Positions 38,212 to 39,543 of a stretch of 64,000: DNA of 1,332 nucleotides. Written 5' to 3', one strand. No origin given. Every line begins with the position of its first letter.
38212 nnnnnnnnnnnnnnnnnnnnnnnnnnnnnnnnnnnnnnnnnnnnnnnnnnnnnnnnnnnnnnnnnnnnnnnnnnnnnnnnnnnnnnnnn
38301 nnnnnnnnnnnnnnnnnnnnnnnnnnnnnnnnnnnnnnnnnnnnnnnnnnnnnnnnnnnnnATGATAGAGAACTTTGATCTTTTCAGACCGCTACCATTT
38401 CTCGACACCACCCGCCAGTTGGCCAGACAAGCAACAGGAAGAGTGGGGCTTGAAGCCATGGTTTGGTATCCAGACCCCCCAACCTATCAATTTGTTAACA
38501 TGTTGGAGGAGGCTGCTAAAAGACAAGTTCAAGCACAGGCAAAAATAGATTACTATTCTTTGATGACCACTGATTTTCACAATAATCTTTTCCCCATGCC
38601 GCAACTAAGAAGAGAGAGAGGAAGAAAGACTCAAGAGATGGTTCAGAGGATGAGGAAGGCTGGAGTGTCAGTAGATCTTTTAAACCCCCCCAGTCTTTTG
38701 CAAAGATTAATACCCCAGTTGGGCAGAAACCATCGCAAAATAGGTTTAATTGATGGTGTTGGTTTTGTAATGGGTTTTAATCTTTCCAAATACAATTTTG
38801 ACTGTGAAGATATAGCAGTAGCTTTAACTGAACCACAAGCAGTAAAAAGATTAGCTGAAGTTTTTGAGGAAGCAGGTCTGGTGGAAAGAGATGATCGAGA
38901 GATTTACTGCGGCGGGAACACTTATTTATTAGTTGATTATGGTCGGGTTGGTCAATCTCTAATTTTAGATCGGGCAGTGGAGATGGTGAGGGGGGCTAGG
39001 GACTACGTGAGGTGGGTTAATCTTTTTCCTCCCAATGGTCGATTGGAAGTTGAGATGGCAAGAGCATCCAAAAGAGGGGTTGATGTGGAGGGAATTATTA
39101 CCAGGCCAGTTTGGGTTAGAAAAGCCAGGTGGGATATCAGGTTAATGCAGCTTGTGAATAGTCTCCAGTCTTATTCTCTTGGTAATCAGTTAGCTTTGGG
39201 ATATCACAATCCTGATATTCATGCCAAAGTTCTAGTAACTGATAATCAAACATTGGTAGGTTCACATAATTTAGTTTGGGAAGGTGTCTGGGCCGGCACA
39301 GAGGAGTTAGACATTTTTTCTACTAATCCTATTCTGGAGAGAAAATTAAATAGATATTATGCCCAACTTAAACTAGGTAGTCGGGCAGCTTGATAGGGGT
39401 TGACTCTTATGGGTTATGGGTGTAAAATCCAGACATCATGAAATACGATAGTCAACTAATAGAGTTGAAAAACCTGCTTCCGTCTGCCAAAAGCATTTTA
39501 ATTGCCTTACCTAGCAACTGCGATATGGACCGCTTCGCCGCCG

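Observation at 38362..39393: Cardiolipin-synthase/PLD-type two-HKD protein translationally coupled to infB where rbfA normally sits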

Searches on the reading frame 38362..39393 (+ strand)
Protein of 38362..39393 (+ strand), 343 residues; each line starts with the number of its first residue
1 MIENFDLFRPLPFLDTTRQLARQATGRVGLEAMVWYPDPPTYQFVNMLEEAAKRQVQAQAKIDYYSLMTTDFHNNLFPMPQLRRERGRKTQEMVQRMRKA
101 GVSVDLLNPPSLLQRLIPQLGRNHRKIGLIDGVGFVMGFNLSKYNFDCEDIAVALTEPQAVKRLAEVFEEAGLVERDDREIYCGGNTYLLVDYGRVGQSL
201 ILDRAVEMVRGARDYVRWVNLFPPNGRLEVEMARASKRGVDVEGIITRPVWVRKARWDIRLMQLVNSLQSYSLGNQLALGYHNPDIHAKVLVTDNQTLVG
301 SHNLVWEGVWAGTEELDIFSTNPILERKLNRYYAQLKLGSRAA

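Call 5: search_protein_families(library=pfam, proteins=[window:38362-39393:+], max_evalue=0.1)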
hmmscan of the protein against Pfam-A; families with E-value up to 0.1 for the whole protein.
window:38362-39393:+ (343 aa): 4 families
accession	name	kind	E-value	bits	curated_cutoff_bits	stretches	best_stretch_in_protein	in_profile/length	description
PF13091.12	PLDc_2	-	2.4e-14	53.8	27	2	211-335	7-130/132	PLD-like domain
PF00614.28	PLDc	-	3.8e-06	27.1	21.9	1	120-142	2-25/28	Phospholipase D Active site motif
PF09565.16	RE_NgoFVII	-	0.047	13.4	23.8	1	261-337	67-149/162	NgoFVII restriction endonuclease N-terminal PLD domain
PF02613.20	Nitrate_red_del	-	0.057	13.9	22.2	0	43-104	10-78/136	Nitrate reductase delta subunit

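Call 6: search_protein_families(library=ncbifam, proteins=[window:38362-39393:+], max_evalue=1)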
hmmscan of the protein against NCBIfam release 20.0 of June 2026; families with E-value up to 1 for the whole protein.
window:38362-39393:+ (343 aa): 5 families
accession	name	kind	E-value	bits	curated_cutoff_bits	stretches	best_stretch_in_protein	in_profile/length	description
NF008427.0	PRK11263.1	equivalog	3.6e-12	46.1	281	2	91-304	79-308/409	cardiolipin synthase ClsB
TIGR04265.1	bac_cardiolipin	equivalog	4.4e-05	22.6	290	1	91-143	189-242/483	cardiolipin synthase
NF041068.1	DpdK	equivalog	0.00025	20.7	100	1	264-322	98-153/167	phospholipase D-like domain-containing protein DpdK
NF038319.1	DISARM_DrmC_I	equivalog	0.0045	16.6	133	1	232-309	127-208/236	DISARM system phospholipase D-like protein DrmC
NF009107.0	PRK12452.1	equivalog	0.062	12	787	1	91-142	210-262/509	cardiolipin synthase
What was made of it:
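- On Cardiolipin synthase ClsB (NF008427 equivalog): 46.1 bits (call 6).
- On DISARM DrmC / Dpd DpdK defence PLDs: 16.6 bits against 133, and 20.7 against 100 (call 6).
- All similarity to characterised enzymes is remote (11-27% identity), and the ClsB equivalog cutoff is missed by a wide margin (46 vs 281 bits, call 6).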

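Call 7: find_homologous_proteins(query=window:38362-39393:+, max_evalue=0.001)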
Query window:38362-39393:+ (343 aa): 4 proteins with E <= 0.001 among 2439 candidates.
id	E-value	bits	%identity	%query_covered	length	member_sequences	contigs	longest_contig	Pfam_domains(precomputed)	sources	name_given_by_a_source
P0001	5.5e-230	780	100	100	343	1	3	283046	PF13091.13,PF00614.29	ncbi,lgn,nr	ncbi:hypothetical protein HY386_01040 [Candidatus Daviesbacteria bacterium]|nr:hypothetical protein 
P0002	1.8e-170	585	74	100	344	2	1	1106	PF13091.13,PF00614.29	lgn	-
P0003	6.4e-143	494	65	100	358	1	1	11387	PF13091.13,PF00614.29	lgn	-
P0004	2.1e-41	160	33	98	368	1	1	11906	PF13091.13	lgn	-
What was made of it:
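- Tried and rejected: The word-indexed homologue search found only 4 proteins (call 7).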

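Call 8: search_solved_structures(query=window:38362-39393:+, max_evalue=1, show_alignments=2)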
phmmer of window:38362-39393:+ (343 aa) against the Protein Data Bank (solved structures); distinct sequences matched with E-value up to 1: 1.
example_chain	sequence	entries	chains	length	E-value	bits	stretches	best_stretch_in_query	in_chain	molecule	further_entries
9k7z_A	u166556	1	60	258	0.45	12.9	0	52-121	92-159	Cage-i53-Zn1-HEHE-16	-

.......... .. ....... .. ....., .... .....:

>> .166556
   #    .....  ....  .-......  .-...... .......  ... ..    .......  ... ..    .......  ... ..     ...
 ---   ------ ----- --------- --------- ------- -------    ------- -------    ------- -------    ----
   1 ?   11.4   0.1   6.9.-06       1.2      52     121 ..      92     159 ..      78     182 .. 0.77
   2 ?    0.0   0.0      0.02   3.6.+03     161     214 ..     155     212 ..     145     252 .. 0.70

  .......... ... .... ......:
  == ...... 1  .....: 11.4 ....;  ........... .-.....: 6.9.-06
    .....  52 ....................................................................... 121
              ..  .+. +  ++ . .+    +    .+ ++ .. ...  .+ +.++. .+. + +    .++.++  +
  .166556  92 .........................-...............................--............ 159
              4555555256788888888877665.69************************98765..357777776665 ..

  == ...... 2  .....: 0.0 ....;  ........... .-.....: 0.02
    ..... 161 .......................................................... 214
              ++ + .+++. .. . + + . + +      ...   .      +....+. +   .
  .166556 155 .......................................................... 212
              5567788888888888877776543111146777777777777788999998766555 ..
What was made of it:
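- Tried and rejected: Single-sequence PDB search gave no real hit (call 8).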

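Call 10: find_encoding_contigs(protein=P0003, flank=10000, max_places=4)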
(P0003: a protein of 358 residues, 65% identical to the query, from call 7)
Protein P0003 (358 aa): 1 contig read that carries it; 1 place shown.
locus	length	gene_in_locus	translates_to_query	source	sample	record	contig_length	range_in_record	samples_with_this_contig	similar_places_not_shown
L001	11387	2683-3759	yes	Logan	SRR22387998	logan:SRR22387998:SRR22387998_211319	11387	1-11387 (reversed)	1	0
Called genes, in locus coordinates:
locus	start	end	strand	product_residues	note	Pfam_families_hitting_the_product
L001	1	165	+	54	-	?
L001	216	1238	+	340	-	PF08529:NusA_N (weak), PF00013:KH_1 (faint), PF13184:KH_NusA_1st, PF26594:KH_NusA_2nd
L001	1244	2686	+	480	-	PF00009:GTP_EFTU, PF00025:Arf (weak), PF00071:Ras (weak), PF01926:MMR_HSR1, PF02421:FeoB_N (weak), PF22042:EF-G_D2, PF11987:IF-2, PF03144:GTP_EFTU_D2 (weak)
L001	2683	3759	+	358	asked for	PF13091:PLDc_2 (weak), PF00614:PLDc (faint), PF13091:PLDc_2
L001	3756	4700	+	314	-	-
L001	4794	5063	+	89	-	PF00312:Ribosomal_S15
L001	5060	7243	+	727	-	PF01138:RNase_PH, PF03725:RNase_PH_C, PF03726:PNPase (weak), PF01138:RNase_PH, PF00013:KH_1, PF00575:S1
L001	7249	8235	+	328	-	PF13401:AAA_22 (faint), PF00004:AAA, PF22667:Lon_lid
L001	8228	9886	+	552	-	PF00753:Lactamase_B, PF12706:Lactamase_B_2, PF22505:RNase_J_b_CASP, PF07521:RMMBL, PF17770:RNase_J_C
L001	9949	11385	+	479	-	?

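Call 11: find_encoding_contigs(protein=P0004, flank=10000, max_places=4)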
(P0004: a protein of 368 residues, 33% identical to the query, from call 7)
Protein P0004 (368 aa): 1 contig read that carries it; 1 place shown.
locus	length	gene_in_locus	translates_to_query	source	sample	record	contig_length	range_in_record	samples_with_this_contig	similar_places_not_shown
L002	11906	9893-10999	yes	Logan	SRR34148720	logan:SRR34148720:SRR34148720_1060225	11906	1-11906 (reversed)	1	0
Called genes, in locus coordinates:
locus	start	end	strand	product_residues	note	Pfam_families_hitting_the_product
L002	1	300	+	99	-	?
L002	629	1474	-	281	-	-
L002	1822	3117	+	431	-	-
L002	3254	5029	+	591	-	-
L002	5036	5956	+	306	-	PF00069:Pkinase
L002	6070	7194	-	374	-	PF13439:Glyco_transf_4, PF00534:Glycos_transf_1, PF13692:Glyco_trans_1_4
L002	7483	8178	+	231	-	PF01209:Ubie_methyltran (weak), PF13489:Methyltransf_23 (faint), PF13847:Methyltransf_31 (weak), PF08241:Methyltransf_11, PF08242:Methyltransf_12, PF13649:Methyltransf_25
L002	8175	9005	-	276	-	-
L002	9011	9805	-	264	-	PF01261:AP_endonuc_2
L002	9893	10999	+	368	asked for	PF13091:PLDc_2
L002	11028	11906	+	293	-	?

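Call 18: search_protein_representatives(alignment_id=A1)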
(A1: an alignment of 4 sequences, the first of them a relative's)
Query: 4 sequences, 344 profile positions. Proteins with E-value up to 0.001 (for the whole library): 2983; up to 1e-10: 876; up to 1e-30: 281. The best 150 are listed.
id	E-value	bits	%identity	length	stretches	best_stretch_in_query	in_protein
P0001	1.7e-192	655.3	-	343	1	1-342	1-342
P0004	5.8e-164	561.5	-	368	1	4-344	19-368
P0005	1.3e-111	389.4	-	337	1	1-334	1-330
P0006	3.2e-89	315.8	-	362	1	4-337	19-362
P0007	2.2e-84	299.9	-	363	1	4-340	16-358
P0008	6.8e-84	298.2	-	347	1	2-336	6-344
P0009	1.9e-79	283.6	-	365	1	3-338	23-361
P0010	2.5e-79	283.2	-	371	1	4-338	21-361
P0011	4.6e-79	282.3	-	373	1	2-337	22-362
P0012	5.0e-79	282.2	-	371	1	4-337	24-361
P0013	3.0e-76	273.1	-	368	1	5-340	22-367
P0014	3.7e-76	272.8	-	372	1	4-338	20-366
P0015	6.8e-75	268.6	-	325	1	30-341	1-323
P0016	3.0e-74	266.5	-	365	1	2-338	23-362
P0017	6.4e-74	265.4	-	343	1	3-340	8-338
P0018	1.1e-73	264.7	-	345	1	3-332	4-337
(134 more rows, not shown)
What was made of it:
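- Discrete family: 281 representatives at E<1e-30, all full length (call 18).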

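Call 25: find_related_loci(query=A4, collection=genome_contigs, flank=8000)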
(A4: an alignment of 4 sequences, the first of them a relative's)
Query A4 (343 aa) in genome_contigs; peptide patterns used: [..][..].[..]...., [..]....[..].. (x = any residue, [..] = any of these).
30 stretches matched a pattern, but none encodes a relative of the query by tblastn (E <= 1e-3).

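Call 26: find_homologous_proteins(query=A2, max_evalue=1e-20)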
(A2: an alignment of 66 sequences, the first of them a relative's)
Query A2 (66 sequences) (343 aa, profile of the alignment): 19 proteins with E <= 1e-20 among 8000 candidates.
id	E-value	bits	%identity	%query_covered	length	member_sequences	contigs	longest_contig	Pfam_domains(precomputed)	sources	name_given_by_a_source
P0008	2.1e-126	440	32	97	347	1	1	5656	PF13091.13,PF00614.29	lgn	-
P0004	9.2e-122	424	33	98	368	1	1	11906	PF13091.13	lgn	-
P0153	8.0e-121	421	34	98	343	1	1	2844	PF13091.13,PF00614.29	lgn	-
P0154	1.8e-118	414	34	98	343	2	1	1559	PF13091.13,PF00614.29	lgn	-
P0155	1.1e-116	408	33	98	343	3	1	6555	PF13091.13,PF00614.29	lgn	-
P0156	4.1e-113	396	27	94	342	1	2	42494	PF13091.13,PF00614.29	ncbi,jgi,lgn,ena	-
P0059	8.1e-113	395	26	93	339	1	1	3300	PF13091.13,PF00614.29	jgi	jgi:cardiolipin synthase A/B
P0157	5.2e-112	392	33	97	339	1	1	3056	PF13091.13,PF00614.29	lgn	-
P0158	3.6e-108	380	31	89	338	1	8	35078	PF13091.13,PF00614.29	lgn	-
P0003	5.5e-108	379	65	100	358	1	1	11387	PF13091.13,PF00614.29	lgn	-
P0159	1.9e-101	358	29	91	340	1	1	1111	PF13091.13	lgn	-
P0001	4.3e-101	356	100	100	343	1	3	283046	PF13091.13,PF00614.29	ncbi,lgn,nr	ncbi:hypothetical protein HY386_01040 [Candidatus Daviesbacteria bacterium]|nr:hypothetical protein 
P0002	2.9e-99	350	74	100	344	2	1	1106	PF13091.13,PF00614.29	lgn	-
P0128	4.8e-93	330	24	93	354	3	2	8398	PF13091.13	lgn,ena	-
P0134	2.1e-80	288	29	98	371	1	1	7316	PF13091.13,PF00614.29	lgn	-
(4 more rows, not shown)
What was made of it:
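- Tried and rejected: With the 66-sequence profile it was swamped by generic PLD words and returned 19 hits (call 26).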

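Call 27: find_encoding_contigs(protein=P0156, flank=8000, max_places=3)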
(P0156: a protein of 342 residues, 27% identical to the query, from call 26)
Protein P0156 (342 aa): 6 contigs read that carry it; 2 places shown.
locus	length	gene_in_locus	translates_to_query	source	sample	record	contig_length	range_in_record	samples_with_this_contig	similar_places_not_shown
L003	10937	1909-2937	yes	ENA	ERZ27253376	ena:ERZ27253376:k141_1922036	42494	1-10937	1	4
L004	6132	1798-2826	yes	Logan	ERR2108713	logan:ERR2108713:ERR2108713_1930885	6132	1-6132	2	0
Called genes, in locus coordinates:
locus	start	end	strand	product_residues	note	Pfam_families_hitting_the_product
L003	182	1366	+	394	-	PF07995:GSDH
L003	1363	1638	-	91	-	-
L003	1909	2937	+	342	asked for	PF13091:PLDc_2, PF00614:PLDc (faint), PF13091:PLDc_2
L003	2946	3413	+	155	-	-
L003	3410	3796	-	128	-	PF08327:AHSA1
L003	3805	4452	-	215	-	-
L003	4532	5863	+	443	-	PF13660:DUF4147, PF05161:MOFRL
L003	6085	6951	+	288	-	PF13292:DXP_synthase_N, PF00456:Transketolase_N, PF00676:E1_dh (weak)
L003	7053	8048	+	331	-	PF02779:Transket_pyr, PF02780:Transketolase_C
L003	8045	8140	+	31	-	-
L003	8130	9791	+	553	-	PF01565:FAD_binding_4, PF02913:FAD-oxidase_C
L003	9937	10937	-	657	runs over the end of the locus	PF00294:PfkB, PF09863:DUF2090, PF01791:DeoC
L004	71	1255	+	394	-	PF07995:GSDH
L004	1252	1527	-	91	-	-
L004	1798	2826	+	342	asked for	PF13091:PLDc_2, PF00614:PLDc (faint), PF13091:PLDc_2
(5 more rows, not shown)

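Call 28: find_encoding_contigs(protein=P0158, flank=8000, max_places=3)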
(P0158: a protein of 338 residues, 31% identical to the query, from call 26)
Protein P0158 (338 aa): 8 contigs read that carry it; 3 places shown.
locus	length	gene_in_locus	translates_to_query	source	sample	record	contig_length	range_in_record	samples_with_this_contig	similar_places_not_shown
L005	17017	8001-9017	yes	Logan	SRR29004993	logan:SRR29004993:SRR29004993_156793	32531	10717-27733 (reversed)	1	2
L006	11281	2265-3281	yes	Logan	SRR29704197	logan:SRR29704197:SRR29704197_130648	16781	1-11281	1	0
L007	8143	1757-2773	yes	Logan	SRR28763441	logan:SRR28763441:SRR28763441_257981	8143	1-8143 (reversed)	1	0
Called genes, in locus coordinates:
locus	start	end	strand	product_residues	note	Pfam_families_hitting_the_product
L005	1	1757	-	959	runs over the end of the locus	PF00005:ABC_tran (faint), PF02463:SMC_N (faint), PF03193:RsgA_GTPase (faint), PF13191:AAA_16 (faint), PF13555:AAA_29 (faint), PF20703:nSTAND1 (faint), PF17760:UvrA_inter, PF17755:UvrA_DNA-bind, +1 more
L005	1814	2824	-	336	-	PF08239:SH3_3 (weak), PF00188:CAP (weak)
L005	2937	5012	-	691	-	PF00270:DEAD (faint), PF04851:ResIII, PF17757:UvrB_inter, PF27431:UvrB_3rd, PF00271:Helicase_C, PF12344:UvrB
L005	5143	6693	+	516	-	-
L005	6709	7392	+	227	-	PF00590:TP_methylase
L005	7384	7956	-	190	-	PF02545:Maf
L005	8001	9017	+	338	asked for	PF13091:PLDc_2, PF00614:PLDc (faint), PF13091:PLDc_2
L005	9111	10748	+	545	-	-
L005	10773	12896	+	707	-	PF13672:PP2C_2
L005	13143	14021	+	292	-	-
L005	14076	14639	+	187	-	-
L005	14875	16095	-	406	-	PF07690:MFS_1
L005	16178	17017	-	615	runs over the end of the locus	PF17936:Big_6 (weak), PF00963:Cohesin (faint)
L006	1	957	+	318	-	?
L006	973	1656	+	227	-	PF00590:TP_methylase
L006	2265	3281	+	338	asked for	PF13091:PLDc_2, PF00614:PLDc (faint), PF13091:PLDc_2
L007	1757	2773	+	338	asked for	PF13091:PLDc_2, PF00614:PLDc (faint), PF13091:PLDc_2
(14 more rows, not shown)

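Call 29: find_encoding_contigs(protein=P0008, flank=8000, max_places=3)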
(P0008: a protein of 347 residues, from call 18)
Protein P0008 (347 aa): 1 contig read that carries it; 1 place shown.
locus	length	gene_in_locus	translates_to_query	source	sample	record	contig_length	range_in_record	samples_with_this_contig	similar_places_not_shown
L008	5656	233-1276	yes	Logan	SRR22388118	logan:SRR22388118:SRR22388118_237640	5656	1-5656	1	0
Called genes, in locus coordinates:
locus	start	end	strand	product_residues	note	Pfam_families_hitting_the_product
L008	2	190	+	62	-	?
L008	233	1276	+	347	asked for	PF13091:PLDc_2 (weak), PF00614:PLDc (faint), PF13091:PLDc_2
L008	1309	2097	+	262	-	PF02463:SMC_N (weak), PF13175:AAA_15 (faint), PF00005:ABC_tran, PF13304:AAA_21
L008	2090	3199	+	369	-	PF12698:ABC2_membrane_3, PF01061:ABC2_membrane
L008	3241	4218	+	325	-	-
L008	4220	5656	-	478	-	?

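Call 30: predict_structure(alignment_id=A1)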
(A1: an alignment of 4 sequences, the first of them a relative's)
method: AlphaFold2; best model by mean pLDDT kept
length: 343 residues; sequences in the alignment: 4
mean_pLDDT: 49.7   pTM: 0.52
mean pLDDT of the five models: 49.7, 43.4, 43.2, 38.9, 38.3
residues with pLDDT >= 90: 10; 70-90: 62; 50-70: 68; < 50: 203
segments of 3 or more residues with pLDDT < 50: 1-9, 68-79, 111-125, 138-151, 194-343
pLDDT, mean of each block of 10 residues (from residue 1): 41 64 83 58 78 89 57 39 68 88 77 40 56 62 41 63 77 57 55 42 34 26 33 38 28 34 39 31 29 31 27 33 38 38 30
secondary structure, 60 per line:
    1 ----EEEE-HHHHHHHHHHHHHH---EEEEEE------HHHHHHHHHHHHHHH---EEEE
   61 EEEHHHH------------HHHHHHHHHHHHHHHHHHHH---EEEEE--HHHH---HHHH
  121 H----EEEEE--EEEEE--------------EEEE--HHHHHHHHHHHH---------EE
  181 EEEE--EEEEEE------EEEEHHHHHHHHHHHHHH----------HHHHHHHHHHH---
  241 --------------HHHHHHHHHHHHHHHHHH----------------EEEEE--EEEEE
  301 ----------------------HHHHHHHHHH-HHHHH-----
elements in order: E5-8 H10-23 E27-32 H39-53 E57-63 H64-67 H80-99 E103-107 H110-113 H117-121 E126-130 E133-137 E152-155 H158-169 E179-184 E187-192 E199-202 H203-216 H227-237 H255-272 E289-293 E296-300 H323-332 H334-338
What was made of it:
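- Tried and rejected: The first AF2 run with 4 sequences was unusable, at pLDDT 49.7 (call 30).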
